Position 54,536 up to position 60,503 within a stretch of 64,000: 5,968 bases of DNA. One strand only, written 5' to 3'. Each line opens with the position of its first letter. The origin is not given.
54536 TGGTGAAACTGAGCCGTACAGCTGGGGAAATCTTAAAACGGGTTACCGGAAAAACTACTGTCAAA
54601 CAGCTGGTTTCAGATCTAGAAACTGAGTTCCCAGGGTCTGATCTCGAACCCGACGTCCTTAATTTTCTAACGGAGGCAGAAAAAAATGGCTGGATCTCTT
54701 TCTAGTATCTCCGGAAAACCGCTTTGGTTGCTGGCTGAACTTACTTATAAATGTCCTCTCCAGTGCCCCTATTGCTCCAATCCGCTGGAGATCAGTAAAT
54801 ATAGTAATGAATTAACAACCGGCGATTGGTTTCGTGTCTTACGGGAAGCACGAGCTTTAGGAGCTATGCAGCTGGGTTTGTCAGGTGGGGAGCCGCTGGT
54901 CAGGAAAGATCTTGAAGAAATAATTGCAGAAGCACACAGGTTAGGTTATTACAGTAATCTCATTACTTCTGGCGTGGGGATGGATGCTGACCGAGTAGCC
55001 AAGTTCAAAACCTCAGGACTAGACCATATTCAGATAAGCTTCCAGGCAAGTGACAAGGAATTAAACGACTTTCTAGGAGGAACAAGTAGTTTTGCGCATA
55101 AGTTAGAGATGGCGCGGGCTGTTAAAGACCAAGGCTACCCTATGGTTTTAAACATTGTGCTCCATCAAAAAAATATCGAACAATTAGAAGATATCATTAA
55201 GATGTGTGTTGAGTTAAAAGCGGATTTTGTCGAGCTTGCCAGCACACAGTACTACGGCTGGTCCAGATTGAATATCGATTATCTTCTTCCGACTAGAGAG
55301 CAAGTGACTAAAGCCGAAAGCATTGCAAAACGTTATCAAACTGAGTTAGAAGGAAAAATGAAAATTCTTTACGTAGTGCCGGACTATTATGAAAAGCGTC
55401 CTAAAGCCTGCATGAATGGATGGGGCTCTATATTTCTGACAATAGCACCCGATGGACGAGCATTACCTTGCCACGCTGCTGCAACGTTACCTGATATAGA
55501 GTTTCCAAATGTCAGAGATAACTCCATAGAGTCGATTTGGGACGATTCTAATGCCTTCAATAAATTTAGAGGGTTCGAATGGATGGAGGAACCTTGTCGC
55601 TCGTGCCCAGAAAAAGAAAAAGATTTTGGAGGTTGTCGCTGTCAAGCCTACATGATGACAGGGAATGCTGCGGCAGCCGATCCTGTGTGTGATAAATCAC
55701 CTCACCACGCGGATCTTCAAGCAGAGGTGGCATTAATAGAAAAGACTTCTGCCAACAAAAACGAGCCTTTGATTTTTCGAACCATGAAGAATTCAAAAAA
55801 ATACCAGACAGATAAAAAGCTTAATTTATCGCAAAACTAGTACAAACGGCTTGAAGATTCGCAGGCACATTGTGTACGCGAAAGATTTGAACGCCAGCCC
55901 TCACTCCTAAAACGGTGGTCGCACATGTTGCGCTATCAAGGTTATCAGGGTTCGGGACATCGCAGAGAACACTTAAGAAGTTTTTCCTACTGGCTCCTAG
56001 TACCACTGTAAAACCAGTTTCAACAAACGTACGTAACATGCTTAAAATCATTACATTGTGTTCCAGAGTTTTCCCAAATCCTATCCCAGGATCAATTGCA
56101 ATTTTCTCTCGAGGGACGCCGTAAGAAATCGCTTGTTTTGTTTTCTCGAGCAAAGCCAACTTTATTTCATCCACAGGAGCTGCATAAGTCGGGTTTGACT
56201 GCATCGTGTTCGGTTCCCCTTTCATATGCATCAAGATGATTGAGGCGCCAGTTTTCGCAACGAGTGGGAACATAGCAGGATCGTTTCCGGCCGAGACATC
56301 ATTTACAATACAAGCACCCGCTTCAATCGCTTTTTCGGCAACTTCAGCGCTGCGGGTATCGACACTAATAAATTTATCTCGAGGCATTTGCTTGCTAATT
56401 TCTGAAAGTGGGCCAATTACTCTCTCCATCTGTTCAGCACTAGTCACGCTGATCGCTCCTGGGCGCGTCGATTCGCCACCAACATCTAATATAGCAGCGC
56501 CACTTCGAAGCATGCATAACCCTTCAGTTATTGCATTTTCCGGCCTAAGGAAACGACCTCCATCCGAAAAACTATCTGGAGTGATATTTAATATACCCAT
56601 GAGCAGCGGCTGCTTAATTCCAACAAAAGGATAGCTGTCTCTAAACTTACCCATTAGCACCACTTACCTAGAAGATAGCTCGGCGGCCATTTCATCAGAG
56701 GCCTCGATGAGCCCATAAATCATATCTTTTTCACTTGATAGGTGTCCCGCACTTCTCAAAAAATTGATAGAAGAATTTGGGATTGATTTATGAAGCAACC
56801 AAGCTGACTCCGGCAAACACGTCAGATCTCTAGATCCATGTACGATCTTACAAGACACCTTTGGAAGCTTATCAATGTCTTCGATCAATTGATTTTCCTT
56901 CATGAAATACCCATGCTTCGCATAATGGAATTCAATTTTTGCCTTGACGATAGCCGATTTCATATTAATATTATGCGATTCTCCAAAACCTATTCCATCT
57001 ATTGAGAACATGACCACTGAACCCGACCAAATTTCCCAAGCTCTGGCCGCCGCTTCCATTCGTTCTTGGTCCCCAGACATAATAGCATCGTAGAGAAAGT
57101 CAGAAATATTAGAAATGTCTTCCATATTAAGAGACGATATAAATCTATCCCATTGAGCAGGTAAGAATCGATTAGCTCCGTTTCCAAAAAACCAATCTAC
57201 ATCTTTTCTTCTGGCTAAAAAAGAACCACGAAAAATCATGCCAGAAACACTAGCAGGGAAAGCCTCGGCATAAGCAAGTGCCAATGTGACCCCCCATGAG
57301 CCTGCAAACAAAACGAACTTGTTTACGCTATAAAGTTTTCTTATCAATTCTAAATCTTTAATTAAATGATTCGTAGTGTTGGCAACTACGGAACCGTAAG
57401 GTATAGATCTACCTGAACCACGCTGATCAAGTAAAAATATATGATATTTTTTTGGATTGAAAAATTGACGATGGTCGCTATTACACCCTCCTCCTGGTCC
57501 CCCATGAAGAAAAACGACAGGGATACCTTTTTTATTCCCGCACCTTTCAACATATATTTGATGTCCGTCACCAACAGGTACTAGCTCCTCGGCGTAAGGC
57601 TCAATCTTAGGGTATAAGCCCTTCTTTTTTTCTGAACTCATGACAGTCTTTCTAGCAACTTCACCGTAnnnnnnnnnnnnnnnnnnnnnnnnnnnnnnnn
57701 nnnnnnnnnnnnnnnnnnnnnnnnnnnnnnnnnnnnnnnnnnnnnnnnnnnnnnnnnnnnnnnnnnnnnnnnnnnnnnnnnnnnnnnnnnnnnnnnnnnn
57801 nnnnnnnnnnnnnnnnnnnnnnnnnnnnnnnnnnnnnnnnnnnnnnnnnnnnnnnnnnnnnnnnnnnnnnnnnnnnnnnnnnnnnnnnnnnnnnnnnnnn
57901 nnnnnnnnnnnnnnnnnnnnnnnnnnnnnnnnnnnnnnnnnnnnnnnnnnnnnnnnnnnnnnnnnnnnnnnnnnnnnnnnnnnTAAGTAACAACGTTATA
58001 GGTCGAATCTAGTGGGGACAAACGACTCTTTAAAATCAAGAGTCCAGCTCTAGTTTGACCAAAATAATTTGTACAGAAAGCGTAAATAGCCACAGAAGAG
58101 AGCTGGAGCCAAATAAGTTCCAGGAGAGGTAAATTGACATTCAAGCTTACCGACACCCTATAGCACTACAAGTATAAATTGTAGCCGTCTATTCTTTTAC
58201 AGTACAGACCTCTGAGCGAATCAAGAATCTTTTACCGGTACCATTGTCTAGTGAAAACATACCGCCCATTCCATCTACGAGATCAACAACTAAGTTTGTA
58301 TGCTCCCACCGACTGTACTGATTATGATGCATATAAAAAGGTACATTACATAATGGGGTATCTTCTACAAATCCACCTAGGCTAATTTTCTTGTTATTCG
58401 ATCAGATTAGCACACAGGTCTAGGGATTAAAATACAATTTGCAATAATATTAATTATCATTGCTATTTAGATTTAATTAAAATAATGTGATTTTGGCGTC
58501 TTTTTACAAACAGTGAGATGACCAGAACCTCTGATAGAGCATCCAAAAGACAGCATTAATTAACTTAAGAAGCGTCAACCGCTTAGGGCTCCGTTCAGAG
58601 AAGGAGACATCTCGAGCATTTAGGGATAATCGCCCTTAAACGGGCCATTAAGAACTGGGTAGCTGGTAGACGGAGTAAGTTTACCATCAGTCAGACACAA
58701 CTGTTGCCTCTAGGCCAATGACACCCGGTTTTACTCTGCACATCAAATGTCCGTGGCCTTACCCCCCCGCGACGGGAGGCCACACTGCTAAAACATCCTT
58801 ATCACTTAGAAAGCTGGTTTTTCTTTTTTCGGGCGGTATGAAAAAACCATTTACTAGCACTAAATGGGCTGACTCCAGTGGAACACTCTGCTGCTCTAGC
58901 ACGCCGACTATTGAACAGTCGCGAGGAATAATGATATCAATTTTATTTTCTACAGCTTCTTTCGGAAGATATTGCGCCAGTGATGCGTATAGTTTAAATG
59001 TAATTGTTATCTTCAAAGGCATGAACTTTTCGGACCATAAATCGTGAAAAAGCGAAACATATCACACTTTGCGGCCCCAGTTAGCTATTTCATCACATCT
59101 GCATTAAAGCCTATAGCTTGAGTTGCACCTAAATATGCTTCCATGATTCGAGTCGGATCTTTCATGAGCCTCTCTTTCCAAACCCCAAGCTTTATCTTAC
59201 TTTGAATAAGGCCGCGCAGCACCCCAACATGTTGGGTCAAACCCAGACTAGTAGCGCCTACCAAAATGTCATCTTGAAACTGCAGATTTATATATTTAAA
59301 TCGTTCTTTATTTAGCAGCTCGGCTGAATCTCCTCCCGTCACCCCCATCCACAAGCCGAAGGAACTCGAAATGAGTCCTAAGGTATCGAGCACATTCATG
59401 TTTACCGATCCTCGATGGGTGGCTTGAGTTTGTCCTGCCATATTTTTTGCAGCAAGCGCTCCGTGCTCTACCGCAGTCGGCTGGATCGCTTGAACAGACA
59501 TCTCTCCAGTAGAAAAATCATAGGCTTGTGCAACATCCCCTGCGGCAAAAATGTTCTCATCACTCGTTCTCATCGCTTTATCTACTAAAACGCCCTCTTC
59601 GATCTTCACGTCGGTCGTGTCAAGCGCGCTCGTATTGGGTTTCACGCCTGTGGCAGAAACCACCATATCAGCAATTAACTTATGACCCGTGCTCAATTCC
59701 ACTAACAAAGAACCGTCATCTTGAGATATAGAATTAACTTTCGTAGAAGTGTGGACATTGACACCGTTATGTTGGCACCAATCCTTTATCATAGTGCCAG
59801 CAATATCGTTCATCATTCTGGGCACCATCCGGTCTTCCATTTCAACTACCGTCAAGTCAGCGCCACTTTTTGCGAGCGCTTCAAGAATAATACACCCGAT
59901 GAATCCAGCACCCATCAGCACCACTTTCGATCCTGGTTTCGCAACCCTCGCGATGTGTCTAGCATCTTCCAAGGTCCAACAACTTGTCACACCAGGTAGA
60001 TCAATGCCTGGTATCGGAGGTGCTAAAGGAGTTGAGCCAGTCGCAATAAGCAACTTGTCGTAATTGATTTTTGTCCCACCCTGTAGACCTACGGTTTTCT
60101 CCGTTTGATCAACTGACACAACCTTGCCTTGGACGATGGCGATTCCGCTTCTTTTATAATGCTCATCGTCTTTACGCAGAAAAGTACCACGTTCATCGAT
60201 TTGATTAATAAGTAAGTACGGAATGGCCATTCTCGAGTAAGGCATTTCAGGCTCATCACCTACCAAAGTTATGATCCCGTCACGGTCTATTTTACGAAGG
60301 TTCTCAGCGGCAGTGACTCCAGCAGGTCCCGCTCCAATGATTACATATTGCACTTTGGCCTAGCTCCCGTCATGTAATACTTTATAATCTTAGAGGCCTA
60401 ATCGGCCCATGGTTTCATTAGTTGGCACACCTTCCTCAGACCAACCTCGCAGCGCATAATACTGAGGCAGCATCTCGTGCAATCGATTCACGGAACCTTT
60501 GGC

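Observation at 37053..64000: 27-kb alcohol-to-acid superlocus combining PQQ, tungsten and molybdenum chemistry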

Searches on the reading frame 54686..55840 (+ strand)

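Call 5: search_protein_families(library=pfam, proteins=[window:54686-55840:+])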
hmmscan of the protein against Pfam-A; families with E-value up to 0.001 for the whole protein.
window:54686-55840:+ (384 aa): 3 families
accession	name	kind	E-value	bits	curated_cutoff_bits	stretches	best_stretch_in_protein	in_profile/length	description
PF04055.27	Radical_SAM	-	1e-25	91.3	29.5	1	19-173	3-165/166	Radical SAM superfamily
PF13186.11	SPASM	-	3.9e-10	40.3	21.5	1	242-308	1-67/67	Iron-sulfur cluster-binding domain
PF13353.11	Fer4_12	-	0.00058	20.6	22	0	22-85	14-79/137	4Fe-4S single cluster domain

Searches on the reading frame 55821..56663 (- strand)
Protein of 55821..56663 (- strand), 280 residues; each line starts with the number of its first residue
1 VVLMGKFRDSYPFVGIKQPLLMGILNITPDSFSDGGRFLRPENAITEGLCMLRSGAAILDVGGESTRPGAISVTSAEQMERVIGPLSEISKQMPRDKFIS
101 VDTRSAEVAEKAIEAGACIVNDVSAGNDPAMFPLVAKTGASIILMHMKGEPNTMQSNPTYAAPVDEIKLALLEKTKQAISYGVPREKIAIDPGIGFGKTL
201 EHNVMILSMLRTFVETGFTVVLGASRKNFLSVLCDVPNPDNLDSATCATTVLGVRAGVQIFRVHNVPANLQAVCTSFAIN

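Call 5: search_protein_families(library=pfam, proteins=[window:55821-56663:-])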
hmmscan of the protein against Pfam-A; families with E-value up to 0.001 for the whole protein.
window:55821-56663:- (280 aa): 1 family
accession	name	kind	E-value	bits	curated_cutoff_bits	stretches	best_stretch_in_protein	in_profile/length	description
PF00809.28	Pterin_bind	-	2.7e-76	256.9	25.5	1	22-264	1-244/244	Pterin binding enzyme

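Call 44: search_protein_families(library=ncbifam, proteins=[window:55821-56663:-], max_evalue=0.00001)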
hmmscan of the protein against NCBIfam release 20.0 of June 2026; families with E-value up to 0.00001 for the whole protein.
window:55821-56663:- (280 aa): 6 families
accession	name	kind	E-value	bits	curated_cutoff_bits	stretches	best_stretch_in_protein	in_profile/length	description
TIGR01496.1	DHPS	equivalog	8.9e-85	284.4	162.6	1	21-273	2-252/258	dihydropteroate synthase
NF008625.0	PRK11613.1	equivalog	2.2e-67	227.1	455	1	16-274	12-267/282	dihydropteroate synthase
NF033502.0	Sul4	exception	5.5e-45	154.1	600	1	20-271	6-267/277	sulfonamide-resistant dihydropteroate synthase Sul4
NF000295.1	Sul2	exception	4.1e-28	98.9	575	1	20-265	6-250/271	sulfonamide-resistant dihydropteroate synthase Sul2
NF000294.1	Sul1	exception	2.7e-27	96.2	600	1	22-274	4-256/278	sulfonamide-resistant dihydropteroate synthase Sul1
NF000296.1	Sul3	exception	2.3e-25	89.7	475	1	21-276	4-259/263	sulfonamide-resistant dihydropteroate synthase Sul3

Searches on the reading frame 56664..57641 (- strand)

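Call 5: search_protein_families(library=pfam, proteins=[window:56664-57641:-])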
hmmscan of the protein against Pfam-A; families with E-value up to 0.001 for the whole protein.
window:56664-57641:- (325 aa): 3 families
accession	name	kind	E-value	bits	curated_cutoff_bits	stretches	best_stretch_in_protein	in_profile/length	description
PF00561.26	Abhydrolase_1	-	1.1e-16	61.6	25.8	1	41-163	2-135/245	alpha/beta hydrolase fold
PF12146.15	Hydrolase_4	-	1e-09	38.5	27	1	55-148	21-117/239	Serine aminopeptidase, S33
PF12697.13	Abhydrolase_6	-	2.8e-05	25.3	26.3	1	42-168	1-124/217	Alpha/beta hydrolase family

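Call 44: search_protein_families(library=ncbifam, proteins=[window:56664-57641:-], max_evalue=0.00001)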
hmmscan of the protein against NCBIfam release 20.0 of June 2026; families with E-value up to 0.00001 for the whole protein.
window:56664-57641:- (325 aa): 4 families
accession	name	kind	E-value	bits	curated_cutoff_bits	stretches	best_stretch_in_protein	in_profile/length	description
TIGR01249.1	pro_imino_pep_1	equivalog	2.8e-84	282.9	259.75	1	14-318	2-306/307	prolyl aminopeptidase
TIGR01250.1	pro_imino_pep_2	subfamily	1.5e-17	64.1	167.65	1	18-140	4-129/288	proline iminopeptidase-family hydrolase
NF045948.1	ProImpepThrmp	equivalog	1.6e-12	47.4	500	1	26-138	11-126/291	proline iminopeptidase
NF045945.1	ProImpepLactob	equivalog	1.9e-10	40.7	400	1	26-138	12-129/293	proline iminopeptidase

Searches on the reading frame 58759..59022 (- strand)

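Call 44: search_protein_families(library=ncbifam, proteins=[window:58759-59022:-], max_evalue=0.00001)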
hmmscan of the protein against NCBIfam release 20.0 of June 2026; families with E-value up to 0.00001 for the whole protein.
window:58759-59022:- (87 aa): 0 families

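Call 73: search_protein_families(library=pfam, proteins=[window:58759-59022:-], max_evalue=0.01)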
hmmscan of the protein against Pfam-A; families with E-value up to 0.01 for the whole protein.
window:58759-59022:- (87 aa): 2 families
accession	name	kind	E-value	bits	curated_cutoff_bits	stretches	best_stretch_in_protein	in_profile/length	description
PF14451.12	Ub-Mut7C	-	8.3e-06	26.1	23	1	6-82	3-75/81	Mut7-C ubiquitin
PF02597.26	ThiS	-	9.4e-06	26.5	22.5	1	42-87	28-76/76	ThiS family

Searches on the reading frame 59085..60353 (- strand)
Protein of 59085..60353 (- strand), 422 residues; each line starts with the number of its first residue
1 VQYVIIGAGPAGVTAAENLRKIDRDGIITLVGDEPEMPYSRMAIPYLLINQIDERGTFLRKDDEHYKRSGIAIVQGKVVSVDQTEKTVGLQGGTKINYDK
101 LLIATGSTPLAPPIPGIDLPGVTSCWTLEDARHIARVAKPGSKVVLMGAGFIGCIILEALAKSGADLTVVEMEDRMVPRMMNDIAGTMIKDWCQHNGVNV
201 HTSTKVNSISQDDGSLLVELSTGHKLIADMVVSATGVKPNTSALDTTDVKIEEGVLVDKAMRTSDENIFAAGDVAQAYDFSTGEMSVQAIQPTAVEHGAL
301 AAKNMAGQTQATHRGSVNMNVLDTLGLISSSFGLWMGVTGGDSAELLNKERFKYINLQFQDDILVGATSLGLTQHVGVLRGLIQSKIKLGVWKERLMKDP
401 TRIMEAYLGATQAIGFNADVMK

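Call 5: search_protein_families(library=pfam, proteins=[window:59085-60353:-])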
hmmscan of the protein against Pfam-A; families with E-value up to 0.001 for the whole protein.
window:59085-60353:- (422 aa): 9 families
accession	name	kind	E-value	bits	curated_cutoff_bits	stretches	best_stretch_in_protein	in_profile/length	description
PF07992.20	Pyr_redox_2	-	4e-63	214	26.1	1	1-281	1-278/291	Pyridine nucleotide-disulphide oxidoreductase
PF00070.33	Pyr_redox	-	1.5e-16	61.1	22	1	143-215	1-72/82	Pyridine nucleotide-disulphide oxidoreductase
PF13738.12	Pyr_redox_3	-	1.1e-12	48.2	30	1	79-272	105-305/305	Pyridine nucleotide-disulphide oxidoreductase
PF13454.12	NAD_binding_9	-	2.8e-11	44.1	21.8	0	4-67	1-69/155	FAD-NAD(P)-binding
PF01266.30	DAO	-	3e-09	37.3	27.9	0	192-239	158-206/353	FAD dependent oxidoreductase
PF03486.20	HI0933_like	-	3.4e-08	33.7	50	0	170-238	95-165/244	HI0933-like protein Rossmann domain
PF13450.12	NAD_binding_8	-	1.4e-06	28.9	21.9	0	148-175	3-30/68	NAD(P)-binding Rossmann-like domain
PF05834.18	Lycopene_cycl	-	3.9e-06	26.6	23.4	0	187-257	92-160/380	Lycopene cyclase protein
PF01593.30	Amino_oxidase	-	8.4e-05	22.5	19.8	0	186-237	208-256/443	Flavin containing amine oxidoreductase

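Call 6: search_protein_families(library=ncbifam, proteins=[window:59085-60353:-])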
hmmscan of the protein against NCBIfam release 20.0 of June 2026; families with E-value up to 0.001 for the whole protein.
window:59085-60353:- (422 aa): 74 families (the best 25 are shown)
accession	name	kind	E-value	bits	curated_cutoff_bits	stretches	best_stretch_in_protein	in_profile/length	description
NF045765.1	PhenlGlyoxDHPadH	equivalog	7.2e-88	295.2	475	1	2-404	4-407/416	NADH-dependent phenylglyoxylate dehydrogenase subunit epsilon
NF042949.2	3PPDioc_HcaD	equivalog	2.8e-54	184.4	450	1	3-388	4-383/386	3-phenylpropionate/cinnamic acid dioxygenase ferredoxin--NAD(+) reductase subunit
TIGR03385.1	CoA_CoA_reduc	equivalog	4.2e-54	184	578.8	1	4-334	3-341/439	CoA-disulfide reductase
TIGR02374.1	nitri_red_nirB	equivalog_domain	1.4e-53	182.5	578.35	1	4-391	2-390/794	nitrite reductase large subunit NirB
NF041682.1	ant_diox_AndAa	equivalog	2.1e-53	181.4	650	1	2-389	5-390/406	anthranilate 1,2-dioxygenase system ferredoxin--NAD(+) reductase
NF007123.0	PRK09564.1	equivalog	1.8e-51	175.3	458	1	1-329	1-337/444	CoA-disulfide reductase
NF003437.0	PRK04965.1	equivalog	7.3e-44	150.3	392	1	3-310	5-304/378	NADH:flavorubredoxin reductase NorW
NF007286.0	PRK09754.1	equivalog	1.5e-41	142.6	447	1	3-386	6-382/400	phenylpropionate dioxygenase ferredoxin reductase subunit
NF046103.1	NOXase_Strep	equivalog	7.2e-40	137.3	600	1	3-321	2-329/442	H2O-forming NADH oxidase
TIGR02053.1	MerA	equivalog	6.4e-37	127.6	454.45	1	69-311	101-334/465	mercury(II) reductase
NF011565.0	PRK14989.1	subfamily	6.2e-34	117.2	883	1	2-392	5-396/847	nitrite reductase large subunit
TIGR01350.1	lipoamide_DH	equivalog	2.4e-33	115.5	408.8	1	70-311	103-335/461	dihydrolipoyl dehydrogenase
NF010037.0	PRK13512.1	equivalog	8e-30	104.1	394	1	3-333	4-337/438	CoA-disulfide reductase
NF004991.0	PRK06370.1-3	subfamily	2.6e-28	98.8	620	1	69-281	139-348/509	FAD-containing oxidoreductase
NF004943.0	PRK06292.2-1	equivalog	1.9e-26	92.9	432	1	60-276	92-309/456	dihydrolipoyl dehydrogenase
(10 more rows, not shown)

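Call 49: search_solved_structures(query=window:59085-60353:-, max_evalue=1e-20)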
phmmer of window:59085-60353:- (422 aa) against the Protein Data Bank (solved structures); distinct sequences matched with E-value up to 1e-20: 63 (the best 60 are shown).
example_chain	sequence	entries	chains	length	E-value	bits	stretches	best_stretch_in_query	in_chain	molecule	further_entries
8c0z_E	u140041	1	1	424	1.2e-131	442.8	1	1-412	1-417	Similar to ferredoxin:NADH oxidoreductases or NADH oxidases,potential subunit of aldehyde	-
6pfz_D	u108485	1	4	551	1.9e-48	168.9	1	1-325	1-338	NADH oxidase (NoxA-3)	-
3iwa_A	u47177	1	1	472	6.6e-36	127.6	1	3-322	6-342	FAD-dependent pyridine nucleotide-disulphide oxidoreductase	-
6ruz_A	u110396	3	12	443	1.4e-35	126.5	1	3-334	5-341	NADH oxidase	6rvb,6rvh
3ef6_A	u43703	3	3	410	8.8e-34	120.6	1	4-303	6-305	Toluene 1,2-dioxygenase system ferredoxin--NAD(+) reductase | TodA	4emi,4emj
3fg2_P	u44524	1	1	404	9.2e-34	120.5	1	4-307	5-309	Putative rubredoxin reductase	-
3lxd_A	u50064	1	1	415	2.1e-31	112.8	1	3-308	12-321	FAD-dependent pyridine nucleotide-disulphide oxidoreductase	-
8a56_A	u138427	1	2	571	4.7e-31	111.6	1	3-334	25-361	Coenzyme A-persulfide reductase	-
3klj_A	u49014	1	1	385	1.5e-29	106.7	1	3-299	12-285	NAD(FAD)-dependent dehydrogenase, NirB-family (N-terminal domain)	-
5fs7_A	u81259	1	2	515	1.5e-29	106.6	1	61-312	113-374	APOPTOSIS-INDUCING FACTOR 1, MITOCHONDRIAL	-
5fs9_A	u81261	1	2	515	3.2e-29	105.6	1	61-312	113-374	APOPTOSIS-INDUCING FACTOR 1, MITOCHONDRIAL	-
3ntd_A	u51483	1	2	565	4e-29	105.3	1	3-317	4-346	FAD-dependent pyridine nucleotide-disulphide oxidoreductase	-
3nta_A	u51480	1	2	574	4.2e-29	105.2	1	3-317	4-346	FAD-dependent pyridine nucleotide-disulphide oxidoreductase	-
3nt6_A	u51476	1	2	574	4.3e-29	105.1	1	3-317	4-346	FAD-dependent pyridine nucleotide-disulphide oxidoreductase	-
1m6i_A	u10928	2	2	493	4.8e-29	105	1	61-312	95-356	Programmed cell death protein 8 | APOPTOSIS-INDUCING FACTOR 1, MITOCHONDRIAL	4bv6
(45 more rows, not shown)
